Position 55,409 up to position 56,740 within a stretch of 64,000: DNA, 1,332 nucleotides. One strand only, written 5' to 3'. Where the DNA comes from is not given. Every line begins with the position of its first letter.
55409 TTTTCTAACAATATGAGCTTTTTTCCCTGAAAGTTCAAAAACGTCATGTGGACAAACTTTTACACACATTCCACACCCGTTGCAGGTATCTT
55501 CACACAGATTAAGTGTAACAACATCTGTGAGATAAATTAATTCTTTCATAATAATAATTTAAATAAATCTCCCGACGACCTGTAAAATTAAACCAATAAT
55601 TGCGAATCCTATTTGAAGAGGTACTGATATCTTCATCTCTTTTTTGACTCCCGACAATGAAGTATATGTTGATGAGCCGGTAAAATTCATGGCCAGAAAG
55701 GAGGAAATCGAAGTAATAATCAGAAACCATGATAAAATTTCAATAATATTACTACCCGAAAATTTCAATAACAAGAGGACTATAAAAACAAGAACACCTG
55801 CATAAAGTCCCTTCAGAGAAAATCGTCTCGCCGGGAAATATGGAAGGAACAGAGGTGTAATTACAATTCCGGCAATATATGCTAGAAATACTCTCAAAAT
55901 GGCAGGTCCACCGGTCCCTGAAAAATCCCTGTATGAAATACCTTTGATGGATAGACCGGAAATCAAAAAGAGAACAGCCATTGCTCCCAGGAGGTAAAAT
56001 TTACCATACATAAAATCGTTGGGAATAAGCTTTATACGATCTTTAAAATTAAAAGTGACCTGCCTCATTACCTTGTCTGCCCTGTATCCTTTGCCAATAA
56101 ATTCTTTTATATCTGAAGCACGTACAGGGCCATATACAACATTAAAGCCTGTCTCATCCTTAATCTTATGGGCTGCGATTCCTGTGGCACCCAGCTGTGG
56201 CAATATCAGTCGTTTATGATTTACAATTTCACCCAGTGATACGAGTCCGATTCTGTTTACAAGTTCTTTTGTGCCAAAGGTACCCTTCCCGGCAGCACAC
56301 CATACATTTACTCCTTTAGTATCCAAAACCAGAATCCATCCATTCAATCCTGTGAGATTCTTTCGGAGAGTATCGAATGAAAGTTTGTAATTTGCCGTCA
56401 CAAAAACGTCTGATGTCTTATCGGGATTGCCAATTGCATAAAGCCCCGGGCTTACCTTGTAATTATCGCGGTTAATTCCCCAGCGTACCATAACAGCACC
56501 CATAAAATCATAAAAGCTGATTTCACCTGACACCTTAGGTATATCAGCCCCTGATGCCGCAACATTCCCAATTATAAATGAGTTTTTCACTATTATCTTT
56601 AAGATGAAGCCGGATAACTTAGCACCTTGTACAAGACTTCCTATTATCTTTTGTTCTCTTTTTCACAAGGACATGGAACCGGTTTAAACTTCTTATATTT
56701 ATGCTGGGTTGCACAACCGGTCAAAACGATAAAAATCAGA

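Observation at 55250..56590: Intact hgcA-hgcB mercury-methylation pair in a Bacteroidota context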

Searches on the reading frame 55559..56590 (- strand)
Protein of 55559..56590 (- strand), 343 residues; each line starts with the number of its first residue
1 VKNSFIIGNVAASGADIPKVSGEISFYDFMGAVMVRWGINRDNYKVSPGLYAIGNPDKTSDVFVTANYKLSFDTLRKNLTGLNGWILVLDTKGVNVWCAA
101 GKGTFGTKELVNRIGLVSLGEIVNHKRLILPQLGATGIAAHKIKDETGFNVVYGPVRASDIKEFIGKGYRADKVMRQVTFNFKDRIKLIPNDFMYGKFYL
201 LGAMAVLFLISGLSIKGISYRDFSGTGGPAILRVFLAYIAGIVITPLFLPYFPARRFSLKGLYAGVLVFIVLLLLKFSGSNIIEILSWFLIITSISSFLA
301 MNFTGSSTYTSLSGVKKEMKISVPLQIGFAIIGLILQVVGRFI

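Call 3: search_protein_families(library=pfam, proteins=[window:55559-56590:-], max_evalue=0.01)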
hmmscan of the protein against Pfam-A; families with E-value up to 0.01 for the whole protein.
window:55559-56590:- (343 aa): 1 family
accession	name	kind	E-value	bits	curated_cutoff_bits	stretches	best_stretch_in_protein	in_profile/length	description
PF03599.22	CdhD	-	7.1e-16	58.4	24.8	1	43-164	265-386/387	CO dehydrogenase/acetyl-CoA synthase delta subunit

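Call 4: search_protein_families(library=ncbifam, proteins=[window:55559-56590:-], max_evalue=0.01)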
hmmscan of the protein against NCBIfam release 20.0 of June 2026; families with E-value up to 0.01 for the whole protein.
window:55559-56590:- (343 aa): 3 families
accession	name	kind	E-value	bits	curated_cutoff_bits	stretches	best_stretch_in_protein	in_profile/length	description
NF040863.1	HgcA_corrinoid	equivalog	2.1e-128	428.1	275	1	17-342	1-324/325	mercury methylation corrinoid protein HgcA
NF043039.1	HgcAB_like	equivalog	1.8e-57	195.5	285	1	44-312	14-281/350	HgcAB-like fusion protein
NF003195.0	PRK04165.1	equivalog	3e-21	75.8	306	1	29-167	304-445/450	acetyl-CoA decarbonylase/synthase complex subunit gamma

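Call 8: find_homologous_proteins(query=window:55559-56590:-, max_evalue=1e-10)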
Query window:55559-56590:- (343 aa): 8000 proteins with E <= 1e-10 among 8000 candidates; the best 120 are listed.
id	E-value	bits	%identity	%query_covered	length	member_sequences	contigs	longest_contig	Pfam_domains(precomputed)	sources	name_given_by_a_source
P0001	5.0e-200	682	100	92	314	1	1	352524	PF03599.23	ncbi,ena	-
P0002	2.4e-193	660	86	100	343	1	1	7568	PF03599.23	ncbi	ncbi:MAG TPA: mercury methylation corrinoid protein HgcA [Bacteroidales bacterium]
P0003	1.2e-191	654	85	100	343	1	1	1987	PF03599.23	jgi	jgi:hypothetical protein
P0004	4.9e-188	642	84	100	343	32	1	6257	PF03599.23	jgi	-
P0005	2.9e-187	640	84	100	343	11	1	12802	PF03599.23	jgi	jgi:hypothetical protein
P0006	4.8e-182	623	82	100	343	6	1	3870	PF03599.23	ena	-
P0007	7.1e-181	619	81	100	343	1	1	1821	PF03599.23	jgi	jgi:hypothetical protein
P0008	1.2e-180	618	81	100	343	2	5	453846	PF03599.23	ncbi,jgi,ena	jgi:hypothetical protein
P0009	2.7e-180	617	80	100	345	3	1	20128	PF03599.23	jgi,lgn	-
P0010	1.4e-179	615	81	100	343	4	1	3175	PF03599.23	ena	-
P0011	2.6e-179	614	81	100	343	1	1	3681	PF03599.23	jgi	jgi:hypothetical protein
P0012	8.8e-179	612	80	100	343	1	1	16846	PF03599.23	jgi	jgi:CO dehydrogenase/acetyl-CoA synthase delta subunit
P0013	9.7e-179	612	80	100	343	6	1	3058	PF03599.23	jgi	jgi:CO dehydrogenase/acetyl-CoA synthase delta subunit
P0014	1.1e-178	612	79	100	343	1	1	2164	PF03599.23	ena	-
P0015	1.1e-178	612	79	100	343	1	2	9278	PF03599.23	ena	-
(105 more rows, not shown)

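Call 9: find_related_loci(query=window:55559-56590:-, collection=genome_contigs, flank=6000)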
Query window:55559-56590:- (343 aa) in genome_contigs; peptide patterns used: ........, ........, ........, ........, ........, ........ (x = any residue, [..] = any of these).
599 stretches matched a pattern (row limit reached: there are more); 462 encode a relative of the query (tblastn E <= 1e-3); the best 80 are kept; 80 distinct loci.
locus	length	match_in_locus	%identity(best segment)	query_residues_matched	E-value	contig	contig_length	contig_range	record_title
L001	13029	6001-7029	80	1-343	0e+0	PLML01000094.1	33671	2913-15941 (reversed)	MAG: Bacteroidales bacterium isolate fen_980 73.20120800_E3D.18_contig_19661, whole genome shotgun sequence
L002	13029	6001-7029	79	1-343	0e+0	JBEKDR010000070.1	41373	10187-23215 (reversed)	MAG: Bacteroidales bacterium isolate SPRUCE 188 SPRUCE_188_70, whole genome shotgun sequence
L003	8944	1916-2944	79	1-343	0e+0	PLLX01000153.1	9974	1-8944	MAG: Bacteroidales bacterium isolate fen_983 73.20120800_E3S.44_contig_2865, whole genome shotgun sequence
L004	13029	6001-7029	78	1-343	0e+0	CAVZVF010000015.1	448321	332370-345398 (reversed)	MAG: uncultured Bacteroidales bacterium isolate MFD02416.bin.2.232 genome assembly, contig: contig_4462, whole genome sh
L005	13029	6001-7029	78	1-343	1e-180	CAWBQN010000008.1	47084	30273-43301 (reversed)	MAG: uncultured Bacteroidales bacterium isolate MFD01872.bin.1.230 genome assembly, contig: contig_148399, whole genome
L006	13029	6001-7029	77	1-343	3e-179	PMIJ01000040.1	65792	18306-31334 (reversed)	MAG: Bacteroidales bacterium isolate fen_957 73.20120600_E3D.48_contig_190, whole genome shotgun sequence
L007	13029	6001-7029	77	1-343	3e-179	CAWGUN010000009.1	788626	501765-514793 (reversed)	MAG: uncultured Bacteroidales bacterium isolate MFD02809.bin.1.359 genome assembly, contig: contig_67624, whole genome s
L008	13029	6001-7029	80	1-343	1e-178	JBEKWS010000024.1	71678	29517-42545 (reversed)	MAG: Bacteroidales bacterium isolate SPRUCE 633 SPRUCE_633_24, whole genome shotgun sequence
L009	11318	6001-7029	76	1-343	9e-179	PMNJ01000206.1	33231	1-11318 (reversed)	MAG: Bacteroidales bacterium isolate fen_946 73.20100900_E3D.43_contig_16919, whole genome shotgun sequence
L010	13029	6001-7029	79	1-343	3e-177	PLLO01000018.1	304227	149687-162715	MAG: Bacteroidales bacterium isolate fen_984 73.20120800_E3X.31_contig_1208, whole genome shotgun sequence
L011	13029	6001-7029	78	1-343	3e-176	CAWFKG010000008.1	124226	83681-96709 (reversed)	MAG: uncultured Bacteroidales bacterium isolate MFD06435.bin.2.94 genome assembly, contig: contig_38078, whole genome sh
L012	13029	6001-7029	75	1-343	4e-174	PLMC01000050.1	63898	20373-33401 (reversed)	MAG: Bacteroidales bacterium isolate fen_982 73.20120800_E3S.3_contig_157, whole genome shotgun sequence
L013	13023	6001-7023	77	1-341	1e-171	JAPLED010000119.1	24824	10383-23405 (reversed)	MAG: Bacteroidia bacterium isolate LacPavin_0920_WC90_MAG_39_66 LacPavin_0920_WC90_scaffold_1142855, whole genome shotgu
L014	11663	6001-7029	74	1-343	3e-170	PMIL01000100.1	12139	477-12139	MAG: Bacteroidales bacterium isolate fen_956 73.20120600_E3D.46_contig_42008, whole genome shotgun sequence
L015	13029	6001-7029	72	1-343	6e-168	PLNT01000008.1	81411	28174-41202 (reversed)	MAG: Bacteroidales bacterium isolate fen_974 73.20120800_E1X.13_contig_6865, whole genome shotgun sequence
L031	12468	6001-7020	62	1-341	9e-141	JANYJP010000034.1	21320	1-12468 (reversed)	MAG: Bacteroidales bacterium isolate GL140_4_metabinner_12 GL140_4_k141_700626, whole genome shotgun sequence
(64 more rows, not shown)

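Call 15: find_encoding_contigs(protein=P0001, flank=10000, max_places=3)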
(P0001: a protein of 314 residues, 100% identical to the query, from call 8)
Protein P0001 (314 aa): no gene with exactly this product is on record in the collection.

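Call 17: search_solved_structures(query=window:55559-56590:-, max_evalue=0.01)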
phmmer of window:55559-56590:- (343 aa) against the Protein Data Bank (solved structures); distinct sequences matched with E-value up to 0.01: 3.
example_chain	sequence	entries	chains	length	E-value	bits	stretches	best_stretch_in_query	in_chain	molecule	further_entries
2h9a_A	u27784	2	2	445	7.6e-12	48.3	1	28-167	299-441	Carbon monoxide dehydrogenase corrinoid/iron-sulfur protein, gamma subunit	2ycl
4c1n_A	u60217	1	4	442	1e-11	47.9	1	28-166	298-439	CARBON MONOXIDE DEHYDROGENASE CORRINOID/IRON-SULFUR PROTEIN, GAMMA SUBUNIT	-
4djd_C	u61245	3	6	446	3e-09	39.8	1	46-164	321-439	Corrinoid/iron-sulfur protein large subunit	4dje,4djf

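Call 23: find_encoding_contigs(protein=P0002, flank=6000, max_places=2)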
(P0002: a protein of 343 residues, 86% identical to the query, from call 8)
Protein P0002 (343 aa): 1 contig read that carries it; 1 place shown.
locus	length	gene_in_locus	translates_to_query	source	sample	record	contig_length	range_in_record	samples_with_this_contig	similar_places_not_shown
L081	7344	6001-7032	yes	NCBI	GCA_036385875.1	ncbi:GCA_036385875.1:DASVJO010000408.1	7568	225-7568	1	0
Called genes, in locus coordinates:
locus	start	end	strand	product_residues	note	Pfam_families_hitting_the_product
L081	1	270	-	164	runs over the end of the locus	PF01127:Sdh_cyt (faint)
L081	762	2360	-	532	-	PF22694:CtpB_N-like (weak), PF00595:PDZ (weak), PF13180:PDZ_2, PF17820:PDZ_6 (weak), PF03572:Peptidase_S41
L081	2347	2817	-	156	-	PF00383:dCMP_cyt_deam_1, PF14437:MafB19-deam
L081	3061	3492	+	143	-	PF09990:DUF2231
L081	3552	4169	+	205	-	PF00210:Ferritin (weak), PF02915:Rubrerythrin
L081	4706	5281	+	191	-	PF09603:Fib_succ_major, PF07603:Lcl_C (faint)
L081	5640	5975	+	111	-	PF01022:HTH_5, PF12840:HTH_20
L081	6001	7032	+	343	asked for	PF03599:CdhD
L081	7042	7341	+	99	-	PF13237:Fer4_10 (weak), PF00037:Fer4 (weak), PF12837:Fer4_6 (weak), PF12838:Fer4_7, PF13187:Fer4_9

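Call 24: find_encoding_contigs(protein=P0005, flank=6000, max_places=2)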
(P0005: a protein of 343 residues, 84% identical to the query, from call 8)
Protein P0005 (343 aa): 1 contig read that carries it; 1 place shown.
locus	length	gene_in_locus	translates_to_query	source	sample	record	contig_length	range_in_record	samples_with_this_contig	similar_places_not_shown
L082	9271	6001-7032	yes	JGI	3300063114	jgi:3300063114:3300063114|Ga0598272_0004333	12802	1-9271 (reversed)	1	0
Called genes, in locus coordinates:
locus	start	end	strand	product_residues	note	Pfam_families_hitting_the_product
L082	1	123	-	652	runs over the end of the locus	PF00890:FAD_binding_2, PF01266:DAO (faint), PF02910:Succ_DH_flav_C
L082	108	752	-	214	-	-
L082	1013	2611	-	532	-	PF22694:CtpB_N-like, PF00595:PDZ (weak), PF13180:PDZ_2, PF17820:PDZ_6 (weak), PF03572:Peptidase_S41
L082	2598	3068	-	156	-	PF00383:dCMP_cyt_deam_1, PF14437:MafB19-deam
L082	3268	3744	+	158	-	PF09990:DUF2231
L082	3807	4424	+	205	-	PF00210:Ferritin (weak), PF02915:Rubrerythrin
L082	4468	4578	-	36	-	-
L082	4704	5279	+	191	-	PF09603:Fib_succ_major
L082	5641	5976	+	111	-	PF01022:HTH_5, PF12802:MarR_2 (faint), PF12840:HTH_20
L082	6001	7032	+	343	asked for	PF03599:CdhD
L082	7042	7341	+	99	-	PF25160:LdpA_Fe-S-bd (faint), PF13237:Fer4_10 (weak), PF14697:Fer4_21 (weak), PF00037:Fer4 (weak), PF12800:Fer4_4 (faint), PF12837:Fer4_6 (weak), PF12838:Fer4_7, PF13187:Fer4_9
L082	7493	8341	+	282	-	PF01810:LysE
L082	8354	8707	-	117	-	PF02641:DUF190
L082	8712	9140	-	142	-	PF02537:CRCB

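Call 25: find_encoding_contigs(protein=P0004, flank=6000, max_places=2)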
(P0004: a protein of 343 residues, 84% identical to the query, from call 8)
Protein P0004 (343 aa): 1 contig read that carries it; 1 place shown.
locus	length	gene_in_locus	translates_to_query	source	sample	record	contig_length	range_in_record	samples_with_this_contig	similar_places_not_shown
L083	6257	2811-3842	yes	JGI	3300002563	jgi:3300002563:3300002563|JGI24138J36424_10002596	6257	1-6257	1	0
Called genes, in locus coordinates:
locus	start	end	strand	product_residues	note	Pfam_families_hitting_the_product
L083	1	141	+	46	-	?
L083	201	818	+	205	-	PF00210:Ferritin (weak), PF02915:Rubrerythrin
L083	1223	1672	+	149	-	PF09603:Fib_succ_major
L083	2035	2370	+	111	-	PF01022:HTH_5, PF12802:MarR_2 (faint), PF12840:HTH_20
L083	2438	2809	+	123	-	PF01451:LMWPc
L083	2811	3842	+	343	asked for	PF03599:CdhD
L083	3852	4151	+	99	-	PF25160:LdpA_Fe-S-bd (faint), PF13237:Fer4_10 (weak), PF14697:Fer4_21 (weak), PF00037:Fer4 (weak), PF12800:Fer4_4 (faint), PF12837:Fer4_6 (weak), PF12838:Fer4_7, PF13187:Fer4_9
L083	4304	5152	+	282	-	PF01810:LysE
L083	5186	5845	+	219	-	-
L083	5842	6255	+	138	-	?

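Call 57: search_protein_families(library=ncbifam, proteins=[L008:5175-5510:+, L008:5583-5999:+, L008:7367-8440:+, L031:5757-5963:+, L031:4779-5705:+, L031:3893-4585:+], max_evalue=0.001)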
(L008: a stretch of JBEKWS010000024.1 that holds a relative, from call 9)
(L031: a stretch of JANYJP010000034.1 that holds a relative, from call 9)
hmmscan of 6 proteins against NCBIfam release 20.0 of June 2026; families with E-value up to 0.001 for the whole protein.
L008:5175-5510:+ (111 aa): 14 families
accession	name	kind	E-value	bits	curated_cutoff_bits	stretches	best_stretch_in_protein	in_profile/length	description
NF033788.1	HTH_metalloreg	subfamily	2.5e-19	68.8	55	1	17-91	2-76/77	metalloregulator ArsR/SmtB family transcription factor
NF033789.1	repress_SdpR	subfamily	2.7e-13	49.6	100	1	19-94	1-75/79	autorepressor SdpR family transcription factor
NF041413.1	ArsR_Rv2640c_fam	equivalog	3.4e-12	46.8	155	1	20-93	36-111/118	Rv2640c family ArsR-like transcriptional regulator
NF047906.1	CdPbTransRegCmtR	equivalog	4.9e-10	39.2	150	1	13-88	8-82/104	Cd(II)/Pb(II)-sensing metalloregulatory transcriptional regulator CmtR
NF040642.1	sulf_sens_BigR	equivalog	1.1e-08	35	155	1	16-91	10-84/95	sulfite-sensing transcriptional repressor BigR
NF045707.1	Dbac_1936_reg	equivalog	1.4e-07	31.5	115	1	12-91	3-81/99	ArsR/SmtB-type metalloregulator TsoR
NF052532.1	TransRegPagRBaca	equivalog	3.4e-07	30.3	170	1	16-93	17-93/99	transcriptional repressor PagR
NF040939.2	trans_reg_lrs14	equivalog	8.9e-06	25.7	90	1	29-71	24-67/103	Lrs14 family HTH-type transcriptional regulator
NF053606.1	Sta1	subfamily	2.9e-05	24.1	80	1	29-76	23-70/100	Sta1 family transcriptional regulator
TIGR00122.1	birA_repr_reg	equivalog_domain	3.4e-05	23.7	70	1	30-69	4-42/69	biotin operon repressor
NF053602.1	Phr_regulator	exception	6.5e-05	22.6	320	1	22-78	8-63/191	heat shock transcription regulator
NF053755.1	MsvR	equivalog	0.00013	21.8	220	1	20-85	7-74/236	transcriptional factor MsvR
TIGR01884.1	cas_HTH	subfamily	0.00052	19.5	60.2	1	21-73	137-189/202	CRISPR-associated CARF protein Csa3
NF041396.1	TranRegLrp_Halo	equivalog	0.00094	19.1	190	0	44-77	23-56/149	HTH-type transcriptional regulator Lrp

L008:5583-5999:+ (138 aa): 5 families
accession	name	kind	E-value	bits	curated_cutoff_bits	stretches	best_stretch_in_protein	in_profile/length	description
TIGR02691.1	arsC_pI258_fam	equivalog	2.5e-37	128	174.3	1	3-130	1-127/129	arsenate reductase (thioredoxin)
NF010053.0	PRK13530.1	subfamily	3.3e-31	108.4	215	1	3-133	6-129/133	arsenate reductase (thioredoxin)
TIGR02689.1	ars_reduc_gluta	equivalog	2.4e-21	76.2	157.6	1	2-128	2-121/126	arsenate reductase, glutathione/glutaredoxin type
NF007520.0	PRK10126.1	equivalog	1.5e-07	31.9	243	1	2-82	4-86/147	low molecular weight protein-tyrosine-phosphatase Wzb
NF008486.0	PRK11391.1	equivalog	6.8e-05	23.4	247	1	3-77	9-85/148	phosphotyrosine-protein phosphatase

L008:7367-8440:+ (357 aa): 1 family
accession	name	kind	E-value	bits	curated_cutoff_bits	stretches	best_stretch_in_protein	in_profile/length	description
TIGR00832.1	acr3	equivalog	7.8e-132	439.5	282.8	1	5-346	1-327/327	ACR3 family arsenite efflux transporter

L031:5757-5963:+ (68 aa): 1 family
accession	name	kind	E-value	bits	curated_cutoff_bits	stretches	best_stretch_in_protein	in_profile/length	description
NF041374.1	GDCCVxC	domain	3.8e-31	107.1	40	1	7-63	1-57/58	GDCCVxC domain-containing (seleno)protein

L031:4779-5705:+ (308 aa): 10 families
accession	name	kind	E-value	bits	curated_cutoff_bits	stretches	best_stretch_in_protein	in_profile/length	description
TIGR01297.1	CDF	superfamily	1.7e-76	257.2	82.35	1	14-286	3-281/285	cation diffusion facilitator family transporter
NF002923.0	PRK03557.1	equivalog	5.1e-60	203.4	408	1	4-294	9-298/313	CDF family zinc transporter ZitB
NF033827.1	CDF_efflux_DmeF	equivalog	1e-30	107.2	250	2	10-142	12-145/309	CDF family Co(II)/Ni(II) efflux transporter DmeF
NF033615.1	CDF_MamM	equivalog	2.5e-26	92.5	350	1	17-275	13-274/290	magnetosome biogenesis CDF transporter MamM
NF050169.1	CatEfflxFieF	equivalog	1.8e-25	89.7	420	1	23-275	15-268/282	cation efflux pump FieF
NF033616.1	CDF_MamB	equivalog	2.3e-23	83.1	350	1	16-282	9-276/284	magnetosome biogenesis CDF transporter MamB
NF052621.1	MngEfTpMntE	equivalog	2.9e-21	76.2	500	1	20-275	10-268/293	manganese efflux transporter MntE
NF052602.1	Zn_efflux_Cdf31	equivalog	2.6e-18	66.5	460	1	14-276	8-278/299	CDF family zinc efflux transporter Cdf31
NF007064.0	PRK09509.1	equivalog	4.3e-17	62.1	447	1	18-275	16-273/300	CDF family cation-efflux transporter FieF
NF040994.1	MamV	equivalog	9.1e-13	48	500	1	26-275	24-273/319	CDF transporter MamV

L031:3893-4585:+ (230 aa): 0 families

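Call 58: predict_structure(alignment_id=A2)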
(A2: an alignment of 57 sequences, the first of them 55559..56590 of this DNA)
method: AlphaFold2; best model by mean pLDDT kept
length: 343 residues; sequences in the alignment: 57
mean_pLDDT: 66.5   pTM: 0.57
mean pLDDT of the five models: 66.5, 59.9, 57.5, 57.4, 50.2
residues with pLDDT >= 90: 24; 70-90: 126; 50-70: 129; < 50: 64
segments of 3 or more residues with pLDDT < 50: 94-104, 133-136, 177-181, 194-197, 211-227, 304-319, 340-343
pLDDT, mean of each block of 10 residues (from residue 1): 81 88 81 64 81 92 81 84 89 47 59 87 84 55 79 65 77 52 52 51 55 44 47 68 63 62 80 71 70 68 41 40 54 55 47
secondary structure, 60 per line:
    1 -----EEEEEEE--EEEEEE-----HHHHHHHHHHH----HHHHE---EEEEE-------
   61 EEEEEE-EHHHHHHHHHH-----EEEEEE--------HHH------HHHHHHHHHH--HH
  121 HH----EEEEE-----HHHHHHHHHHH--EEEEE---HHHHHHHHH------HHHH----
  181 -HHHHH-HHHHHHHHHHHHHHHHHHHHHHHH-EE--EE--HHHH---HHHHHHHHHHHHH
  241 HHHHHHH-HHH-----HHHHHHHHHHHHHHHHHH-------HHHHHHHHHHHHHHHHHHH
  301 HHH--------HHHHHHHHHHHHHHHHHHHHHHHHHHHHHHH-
elements in order: E6-12 E15-20 H26-36 H41-44 E49-53 E61-66 H69-78 E84-89 H107-116 H119-122 E127-131 H137-147 E150-154 H158-166 H173-176 H182-186 H188-211 H221-224 H228-247 H257-274 H282-303 H312-342

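Call 60: fold_search(model_id=the predicted structure, library=pdb)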
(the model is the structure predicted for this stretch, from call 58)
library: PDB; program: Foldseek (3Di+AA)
matches with E <= 10: 325; with E <= 0.001: 6
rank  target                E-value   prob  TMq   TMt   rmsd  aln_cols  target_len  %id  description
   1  9a0b_A                4.5e-21  1.00  0.57  0.59   6.8       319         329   43  Structure determination of the HgcAB complex using metagenome sequence data, coevolution analysis, and ab initio struc (released 2020-06-12)
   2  2ycl_A                1.2e-06  1.00  0.33  0.26   5.7       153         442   26  complete structure of the corrinoid,iron-sulfur protein including the N-terminal domain with a 4Fe-4S cluster (released 2011-06-08)
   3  2h9a_A                2.1e-06  1.00  0.31  0.28   3.5       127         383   28  Corrinoid Iron-Sulfur Protein (released 2006-09-26)
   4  4djd_C                2.4e-06  1.00  0.31  0.25   3.4       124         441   30  Crystal structure of folate-free corrinoid iron-sulfur protein (CFeSP) in complex with its methyltransferase (MeTr) (released 2012-03-14)
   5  4c1n_G                2.6e-06  1.00  0.31  0.24   3.5       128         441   28  Corrinoid protein reactivation complex with activator (released 2014-08-13)
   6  9fzy_F                4.0e-05  1.00  0.31  0.24   3.1       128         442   20  Structure of carbon monoxide dehydrogenase/acetyl-CoA synthase (CODH/ACS) in complex with corrinoid iron-sulfur protei (released 2025-02-05)
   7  1oi7                  1.4e-01  0.38  0.17  0.21   7.9       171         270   14  The Crystal Structure of Succinyl-CoA synthetase alpha subunit from Thermus Thermophilus (released 2003-07-04)
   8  2y27_A                1.6e-01  0.25  0.16  0.13  14.1       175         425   11  crystal structure of PaaK1 in complex with ATP from Burkholderia cenocepacia (released 2011-05-04)
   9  4tma_D                2.7e-01  0.16  0.17  0.22  18.2       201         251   14  Crystal structure of gyrase bound to its inhibitor YacG (released 2014-07-23)
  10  8jbc_A                2.7e-01  0.09  0.16  0.13  22.3       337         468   14  Crystal Structure of the Csm6 K137A mutant from Thermus thermophilus HB8 in its apo form (released 2023-12-13)
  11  8jbc_B                2.7e-01  0.08  0.15  0.12  26.1       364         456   16  Crystal Structure of the Csm6 K137A mutant from Thermus thermophilus HB8 in its apo form (released 2023-12-13)
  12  2n3z_MODEL_1_A        2.8e-01  0.69  0.20  0.52   6.3       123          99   13  Solution NMR Structure of de novo designed protein, Rossmann2x2 Fold, Northeast Structural Genomics Consortium (released 2015-09-16)
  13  2uum_B                2.8e-01  0.51  0.24  0.39  10.3       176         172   11  Crystal structure of C-phycocyanin from Phormidium, Lyngbya spp. (Marine) and Spirulina sp. (Fresh water) shows two di (released 2008-05-27)
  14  2y4o_A                3.7e-01  0.15  0.16  0.13  14.6       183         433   15  Crystal Structure of PaaK2 in complex with phenylacetyl adenylate (released 2011-03-09)
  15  2vlb_A                3.9e-01  0.28  0.17  0.22   7.9       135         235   12  Structure of unliganded arylmalonate decarboxylase (released 2008-03-18)
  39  6qjz                  9.0e-01  0.09  0.16  0.12  15.2       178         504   10  Identificationand Characterization of an Oxalylfrom Grass pea (Lathyrus sativusCoA-Synthetase L.) (released 2020-08-26)
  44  6llq_MODEL_1_A        1.1e+00  0.38  0.20  0.55   6.7       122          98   12  Solution NMR structure of de novo Rossmann2x2 fold with most of the core mutated to valine, R2x2_VAL88 (released 2020-12-02)
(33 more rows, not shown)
